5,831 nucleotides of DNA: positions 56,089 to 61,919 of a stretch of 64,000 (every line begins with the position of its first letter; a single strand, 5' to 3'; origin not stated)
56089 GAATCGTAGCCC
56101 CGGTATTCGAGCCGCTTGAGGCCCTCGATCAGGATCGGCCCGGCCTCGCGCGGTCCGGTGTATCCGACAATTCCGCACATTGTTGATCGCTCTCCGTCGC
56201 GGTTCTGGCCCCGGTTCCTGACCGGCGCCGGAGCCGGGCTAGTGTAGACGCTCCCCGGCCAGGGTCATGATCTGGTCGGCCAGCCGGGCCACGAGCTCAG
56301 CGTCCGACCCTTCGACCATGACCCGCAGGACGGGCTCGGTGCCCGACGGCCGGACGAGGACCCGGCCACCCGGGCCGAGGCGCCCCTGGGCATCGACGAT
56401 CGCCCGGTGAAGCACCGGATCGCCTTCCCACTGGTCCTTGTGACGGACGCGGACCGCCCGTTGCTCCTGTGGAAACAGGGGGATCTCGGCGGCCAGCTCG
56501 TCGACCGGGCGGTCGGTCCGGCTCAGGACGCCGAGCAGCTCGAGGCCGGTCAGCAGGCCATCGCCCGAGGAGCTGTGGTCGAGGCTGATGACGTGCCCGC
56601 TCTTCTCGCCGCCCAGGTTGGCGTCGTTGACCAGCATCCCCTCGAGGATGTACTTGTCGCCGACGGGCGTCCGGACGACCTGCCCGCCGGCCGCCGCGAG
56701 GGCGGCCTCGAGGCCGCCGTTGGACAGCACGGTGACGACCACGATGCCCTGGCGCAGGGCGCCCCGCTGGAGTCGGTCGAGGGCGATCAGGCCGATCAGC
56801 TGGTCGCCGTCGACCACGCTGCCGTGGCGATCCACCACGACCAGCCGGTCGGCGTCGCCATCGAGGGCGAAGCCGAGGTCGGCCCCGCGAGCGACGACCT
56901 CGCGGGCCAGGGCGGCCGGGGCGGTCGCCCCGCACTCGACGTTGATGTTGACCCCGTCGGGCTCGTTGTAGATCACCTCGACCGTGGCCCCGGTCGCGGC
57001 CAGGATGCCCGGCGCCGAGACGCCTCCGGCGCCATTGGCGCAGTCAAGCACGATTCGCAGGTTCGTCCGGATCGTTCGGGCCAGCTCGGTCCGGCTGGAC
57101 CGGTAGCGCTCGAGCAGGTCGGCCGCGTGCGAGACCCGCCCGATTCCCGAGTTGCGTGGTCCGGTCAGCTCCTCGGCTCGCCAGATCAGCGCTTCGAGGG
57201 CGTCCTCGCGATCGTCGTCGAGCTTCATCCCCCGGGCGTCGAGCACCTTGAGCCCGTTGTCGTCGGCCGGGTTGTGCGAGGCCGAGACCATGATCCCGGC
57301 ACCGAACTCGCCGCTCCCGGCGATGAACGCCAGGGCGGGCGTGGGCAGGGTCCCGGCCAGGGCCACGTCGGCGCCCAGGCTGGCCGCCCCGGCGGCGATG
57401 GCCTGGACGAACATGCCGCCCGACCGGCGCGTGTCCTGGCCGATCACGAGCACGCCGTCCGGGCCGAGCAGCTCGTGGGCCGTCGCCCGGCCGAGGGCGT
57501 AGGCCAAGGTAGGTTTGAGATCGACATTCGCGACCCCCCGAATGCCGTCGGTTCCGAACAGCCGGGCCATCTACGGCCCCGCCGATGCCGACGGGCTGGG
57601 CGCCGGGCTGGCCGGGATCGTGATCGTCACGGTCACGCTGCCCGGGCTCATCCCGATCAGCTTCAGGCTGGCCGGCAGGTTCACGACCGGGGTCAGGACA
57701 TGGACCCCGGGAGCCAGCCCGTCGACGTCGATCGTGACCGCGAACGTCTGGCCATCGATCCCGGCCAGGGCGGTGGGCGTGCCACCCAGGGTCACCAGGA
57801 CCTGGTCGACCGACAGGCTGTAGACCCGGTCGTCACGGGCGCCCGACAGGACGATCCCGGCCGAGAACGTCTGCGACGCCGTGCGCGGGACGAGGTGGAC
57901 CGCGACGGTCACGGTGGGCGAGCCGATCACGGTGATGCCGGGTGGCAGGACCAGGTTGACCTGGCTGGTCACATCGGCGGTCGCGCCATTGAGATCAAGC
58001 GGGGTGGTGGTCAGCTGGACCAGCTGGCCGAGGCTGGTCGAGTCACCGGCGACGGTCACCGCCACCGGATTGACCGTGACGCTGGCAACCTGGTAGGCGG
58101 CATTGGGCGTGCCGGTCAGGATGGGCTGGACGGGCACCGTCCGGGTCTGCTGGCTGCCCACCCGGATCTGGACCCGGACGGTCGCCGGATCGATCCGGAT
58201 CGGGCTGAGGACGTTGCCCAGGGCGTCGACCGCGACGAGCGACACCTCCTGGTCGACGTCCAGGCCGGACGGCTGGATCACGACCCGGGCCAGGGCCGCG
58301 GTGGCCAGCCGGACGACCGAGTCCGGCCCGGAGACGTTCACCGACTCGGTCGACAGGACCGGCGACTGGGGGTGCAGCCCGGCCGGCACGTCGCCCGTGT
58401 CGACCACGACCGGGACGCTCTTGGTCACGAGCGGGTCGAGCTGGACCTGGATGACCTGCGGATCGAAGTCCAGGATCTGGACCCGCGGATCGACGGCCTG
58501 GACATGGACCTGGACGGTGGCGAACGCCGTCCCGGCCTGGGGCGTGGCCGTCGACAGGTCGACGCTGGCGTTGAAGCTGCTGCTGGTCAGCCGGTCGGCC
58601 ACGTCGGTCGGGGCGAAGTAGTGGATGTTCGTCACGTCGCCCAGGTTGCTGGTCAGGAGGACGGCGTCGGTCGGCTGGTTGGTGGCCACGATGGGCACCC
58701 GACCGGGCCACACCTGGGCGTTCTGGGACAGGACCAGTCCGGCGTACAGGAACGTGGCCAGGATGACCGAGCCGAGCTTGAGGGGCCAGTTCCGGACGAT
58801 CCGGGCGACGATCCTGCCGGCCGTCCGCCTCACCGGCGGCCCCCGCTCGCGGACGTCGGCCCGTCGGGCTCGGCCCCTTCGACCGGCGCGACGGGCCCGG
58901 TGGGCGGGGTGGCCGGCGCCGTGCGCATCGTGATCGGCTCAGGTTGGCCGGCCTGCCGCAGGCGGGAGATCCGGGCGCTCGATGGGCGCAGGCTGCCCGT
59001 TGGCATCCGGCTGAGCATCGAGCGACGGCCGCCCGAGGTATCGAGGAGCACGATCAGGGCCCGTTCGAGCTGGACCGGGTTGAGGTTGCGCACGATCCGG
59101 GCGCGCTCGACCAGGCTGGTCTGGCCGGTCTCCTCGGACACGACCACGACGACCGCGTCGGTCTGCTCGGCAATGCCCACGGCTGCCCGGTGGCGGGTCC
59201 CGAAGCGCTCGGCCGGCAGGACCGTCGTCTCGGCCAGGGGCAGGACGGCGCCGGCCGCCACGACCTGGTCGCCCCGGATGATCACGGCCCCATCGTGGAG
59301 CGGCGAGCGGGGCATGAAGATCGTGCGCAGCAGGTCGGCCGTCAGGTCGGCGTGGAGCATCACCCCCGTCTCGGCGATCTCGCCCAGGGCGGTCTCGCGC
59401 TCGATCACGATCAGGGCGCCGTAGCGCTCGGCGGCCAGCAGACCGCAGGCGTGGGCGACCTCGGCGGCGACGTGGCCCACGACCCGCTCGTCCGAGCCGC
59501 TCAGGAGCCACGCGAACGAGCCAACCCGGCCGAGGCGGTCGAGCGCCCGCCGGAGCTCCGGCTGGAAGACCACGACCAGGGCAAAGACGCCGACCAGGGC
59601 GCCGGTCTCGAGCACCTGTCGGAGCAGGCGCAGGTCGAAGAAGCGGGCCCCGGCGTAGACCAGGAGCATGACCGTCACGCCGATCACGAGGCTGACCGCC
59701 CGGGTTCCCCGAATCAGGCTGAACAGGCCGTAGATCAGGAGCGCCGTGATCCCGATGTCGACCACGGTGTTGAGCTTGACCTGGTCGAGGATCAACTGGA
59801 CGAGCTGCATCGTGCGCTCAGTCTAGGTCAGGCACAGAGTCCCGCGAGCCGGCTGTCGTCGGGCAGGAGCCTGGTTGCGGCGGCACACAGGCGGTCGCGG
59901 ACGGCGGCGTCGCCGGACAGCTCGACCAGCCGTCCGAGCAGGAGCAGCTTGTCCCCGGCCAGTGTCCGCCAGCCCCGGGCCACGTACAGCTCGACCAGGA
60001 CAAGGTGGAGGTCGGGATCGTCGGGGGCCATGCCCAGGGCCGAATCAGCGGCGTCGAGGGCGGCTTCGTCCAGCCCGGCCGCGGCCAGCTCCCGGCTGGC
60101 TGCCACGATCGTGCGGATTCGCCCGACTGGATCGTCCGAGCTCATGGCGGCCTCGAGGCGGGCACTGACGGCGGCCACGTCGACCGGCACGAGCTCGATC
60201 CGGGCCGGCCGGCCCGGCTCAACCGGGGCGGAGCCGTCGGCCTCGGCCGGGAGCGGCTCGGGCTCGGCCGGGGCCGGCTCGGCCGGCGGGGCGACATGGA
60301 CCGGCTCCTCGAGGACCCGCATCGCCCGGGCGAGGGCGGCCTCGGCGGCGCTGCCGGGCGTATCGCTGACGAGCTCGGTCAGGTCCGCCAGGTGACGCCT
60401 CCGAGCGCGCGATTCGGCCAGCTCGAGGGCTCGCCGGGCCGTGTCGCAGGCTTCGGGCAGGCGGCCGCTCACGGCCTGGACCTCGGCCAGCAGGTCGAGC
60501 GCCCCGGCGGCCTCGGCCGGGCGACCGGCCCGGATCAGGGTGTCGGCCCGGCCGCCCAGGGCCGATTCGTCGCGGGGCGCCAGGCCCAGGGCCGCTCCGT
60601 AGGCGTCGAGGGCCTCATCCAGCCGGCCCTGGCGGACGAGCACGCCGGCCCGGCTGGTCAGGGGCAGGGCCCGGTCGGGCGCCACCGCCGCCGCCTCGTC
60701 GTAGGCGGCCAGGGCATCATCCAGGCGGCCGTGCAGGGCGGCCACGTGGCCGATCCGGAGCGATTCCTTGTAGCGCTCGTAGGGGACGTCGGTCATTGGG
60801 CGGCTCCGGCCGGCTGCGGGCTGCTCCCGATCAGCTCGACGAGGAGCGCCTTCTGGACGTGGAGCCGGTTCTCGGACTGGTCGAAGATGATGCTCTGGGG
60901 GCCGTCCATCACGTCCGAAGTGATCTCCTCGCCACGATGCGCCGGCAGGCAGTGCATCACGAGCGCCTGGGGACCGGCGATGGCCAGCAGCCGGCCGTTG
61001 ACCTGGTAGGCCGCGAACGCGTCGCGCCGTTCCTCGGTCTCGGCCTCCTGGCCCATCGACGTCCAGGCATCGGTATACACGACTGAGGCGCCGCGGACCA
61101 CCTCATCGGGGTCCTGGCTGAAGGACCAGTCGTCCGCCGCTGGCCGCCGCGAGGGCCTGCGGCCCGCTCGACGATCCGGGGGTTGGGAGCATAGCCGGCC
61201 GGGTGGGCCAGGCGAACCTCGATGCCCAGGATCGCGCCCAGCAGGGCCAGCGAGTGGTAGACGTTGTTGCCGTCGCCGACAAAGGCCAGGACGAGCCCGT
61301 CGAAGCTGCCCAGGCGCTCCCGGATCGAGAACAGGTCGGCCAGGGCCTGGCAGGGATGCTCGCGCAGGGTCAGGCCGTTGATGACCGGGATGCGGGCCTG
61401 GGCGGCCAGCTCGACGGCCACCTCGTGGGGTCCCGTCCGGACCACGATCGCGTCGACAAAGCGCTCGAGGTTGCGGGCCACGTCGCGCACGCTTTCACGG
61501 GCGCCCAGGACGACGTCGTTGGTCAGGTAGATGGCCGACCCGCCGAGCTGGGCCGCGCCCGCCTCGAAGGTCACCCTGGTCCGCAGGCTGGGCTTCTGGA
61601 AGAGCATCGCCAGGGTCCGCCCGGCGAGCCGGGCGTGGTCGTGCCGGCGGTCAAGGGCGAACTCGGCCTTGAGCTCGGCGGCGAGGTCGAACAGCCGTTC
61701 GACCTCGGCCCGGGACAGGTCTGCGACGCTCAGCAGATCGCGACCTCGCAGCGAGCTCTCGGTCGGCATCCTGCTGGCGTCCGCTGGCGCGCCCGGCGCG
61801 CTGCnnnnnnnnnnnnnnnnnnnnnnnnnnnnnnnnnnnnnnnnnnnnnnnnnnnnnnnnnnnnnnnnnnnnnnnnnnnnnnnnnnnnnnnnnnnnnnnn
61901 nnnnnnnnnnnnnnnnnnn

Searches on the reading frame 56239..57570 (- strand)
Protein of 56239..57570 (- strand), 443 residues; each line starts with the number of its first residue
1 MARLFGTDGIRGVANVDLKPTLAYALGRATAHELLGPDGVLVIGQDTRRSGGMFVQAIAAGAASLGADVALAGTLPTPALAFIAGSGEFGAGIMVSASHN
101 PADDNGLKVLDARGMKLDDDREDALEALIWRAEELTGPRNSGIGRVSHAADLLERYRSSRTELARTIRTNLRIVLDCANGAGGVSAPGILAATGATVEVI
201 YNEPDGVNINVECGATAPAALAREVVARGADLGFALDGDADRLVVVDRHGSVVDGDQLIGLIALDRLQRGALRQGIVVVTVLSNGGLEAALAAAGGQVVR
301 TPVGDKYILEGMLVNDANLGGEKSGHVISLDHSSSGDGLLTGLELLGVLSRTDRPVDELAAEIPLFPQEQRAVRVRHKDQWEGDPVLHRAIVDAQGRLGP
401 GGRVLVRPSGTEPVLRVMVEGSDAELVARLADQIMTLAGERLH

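Call 19: search_protein_families(library=pfam, max_evalue=0.001, proteins=[window:56239-57570:-])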
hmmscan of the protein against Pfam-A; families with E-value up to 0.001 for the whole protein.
window:56239-57570:- (443 aa): 4 families
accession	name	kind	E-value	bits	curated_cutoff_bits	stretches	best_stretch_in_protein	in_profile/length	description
PF02878.22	PGM_PMM_I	-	3.8e-37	127.5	22.5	1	3-134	2-136/138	Phosphoglucomutase/phosphomannomutase, alpha/beta/alpha domain I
PF02880.22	PGM_PMM_III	-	5e-31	107.6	20.7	1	254-363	1-111/115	Phosphoglucomutase/phosphomannomutase, alpha/beta/alpha domain III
PF00408.26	PGM_PMM_IV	-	3.1e-17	62.8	23.1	1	373-435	4-66/68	Phosphoglucomutase/phosphomannomutase, C-terminal domain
PF02879.22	PGM_PMM_II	-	1.7e-14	54.6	29.3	1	166-250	16-103/103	Phosphoglucomutase/phosphomannomutase, alpha/beta/alpha domain II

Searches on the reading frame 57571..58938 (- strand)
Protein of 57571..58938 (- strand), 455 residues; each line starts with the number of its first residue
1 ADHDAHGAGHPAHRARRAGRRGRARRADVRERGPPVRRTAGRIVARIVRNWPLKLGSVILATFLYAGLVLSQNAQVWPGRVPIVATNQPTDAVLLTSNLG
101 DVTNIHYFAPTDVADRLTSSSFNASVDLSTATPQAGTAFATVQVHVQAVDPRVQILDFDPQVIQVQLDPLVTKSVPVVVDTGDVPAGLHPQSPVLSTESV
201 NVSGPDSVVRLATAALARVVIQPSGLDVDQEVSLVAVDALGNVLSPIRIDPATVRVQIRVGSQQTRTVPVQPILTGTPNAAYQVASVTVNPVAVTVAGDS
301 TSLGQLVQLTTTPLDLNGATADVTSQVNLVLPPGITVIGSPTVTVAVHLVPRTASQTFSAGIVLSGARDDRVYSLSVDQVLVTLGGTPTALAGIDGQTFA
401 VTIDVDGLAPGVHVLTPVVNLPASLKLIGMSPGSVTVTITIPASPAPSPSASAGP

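Call 73: search_protein_families(library=pfam, max_evalue=0.001, proteins=[window:57571-58938:-])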
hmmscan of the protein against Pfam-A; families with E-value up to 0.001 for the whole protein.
window:57571-58938:- (455 aa): 1 family
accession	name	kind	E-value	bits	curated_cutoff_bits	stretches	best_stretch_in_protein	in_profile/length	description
PF07949.17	YbbR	-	6.4e-28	97.3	22.3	3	268-346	1-80/81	YbbR-like protein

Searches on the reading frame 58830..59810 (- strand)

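Call 19: search_protein_families(library=pfam, max_evalue=0.001, proteins=[window:58830-59810:-])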
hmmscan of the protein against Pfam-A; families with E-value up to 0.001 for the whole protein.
window:58830-59810:- (326 aa): 2 families
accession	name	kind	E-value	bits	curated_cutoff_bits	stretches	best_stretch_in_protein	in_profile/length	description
PF02457.21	DAC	-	1.8e-39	134.5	27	1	120-237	2-117/119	DisA bacterial checkpoint controller nucleotide-binding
PF19293.4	CdaA_N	-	1.7e-09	38.2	23.8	1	10-85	4-80/81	CdaA N-terminal transmembrane domain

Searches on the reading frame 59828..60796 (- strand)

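Call 73: search_protein_families(library=pfam, max_evalue=0.001, proteins=[window:59828-60796:-])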
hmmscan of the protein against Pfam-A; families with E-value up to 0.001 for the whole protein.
window:59828-60796:- (322 aa): 10 families
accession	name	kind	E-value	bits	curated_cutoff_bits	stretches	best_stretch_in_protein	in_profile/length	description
PF07719.23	TPR_2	-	4.1e-12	45.7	27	0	49-76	7-34/34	Tetratricopeptide repeat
PF13432.12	TPR_16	-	2.4e-09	37.9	32.7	2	52-102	6-56/65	Tetratricopeptide repeat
PF00515.34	TPR_1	-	1.5e-08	34.6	27.8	0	48-75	6-33/34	Tetratricopeptide repeat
PF14559.12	TPR_19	-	2.8e-08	34.4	25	1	53-107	1-55/68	Tetratricopeptide repeat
PF13428.12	TPR_14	-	3.9e-08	33.6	23.5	0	49-84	7-42/44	Tetratricopeptide repeat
PF23914.1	TPR_CcmH_CycH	-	2.2e-06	28.1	42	0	53-107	60-114/158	Cytochrome c-type biogenesis protein H TPR domain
PF13424.12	TPR_12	-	4.5e-06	27.2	30.1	1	14-73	8-75/77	Tetratricopeptide repeat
PF13414.12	TPR_11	-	1.1e-05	25.5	26.8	0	53-80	4-31/42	TPR repeat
PF17874.7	TPR_MalT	-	0.00014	21.7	45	0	12-76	43-113/336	MalT-like TPR region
PF13181.12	TPR_8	-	0.00082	19.8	25.7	0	52-75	10-33/34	Tetratricopeptide repeat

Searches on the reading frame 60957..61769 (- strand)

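Call 74: search_protein_families(library=phrogs, max_evalue=0.001, proteins=[window:60957-61769:-])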
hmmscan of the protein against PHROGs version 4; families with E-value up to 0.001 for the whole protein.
window:60957-61769:- (270 aa): 1 family
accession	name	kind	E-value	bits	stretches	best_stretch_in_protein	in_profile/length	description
phrog_37670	-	unknown function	5.5e-38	131.8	1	7-197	5-200/344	-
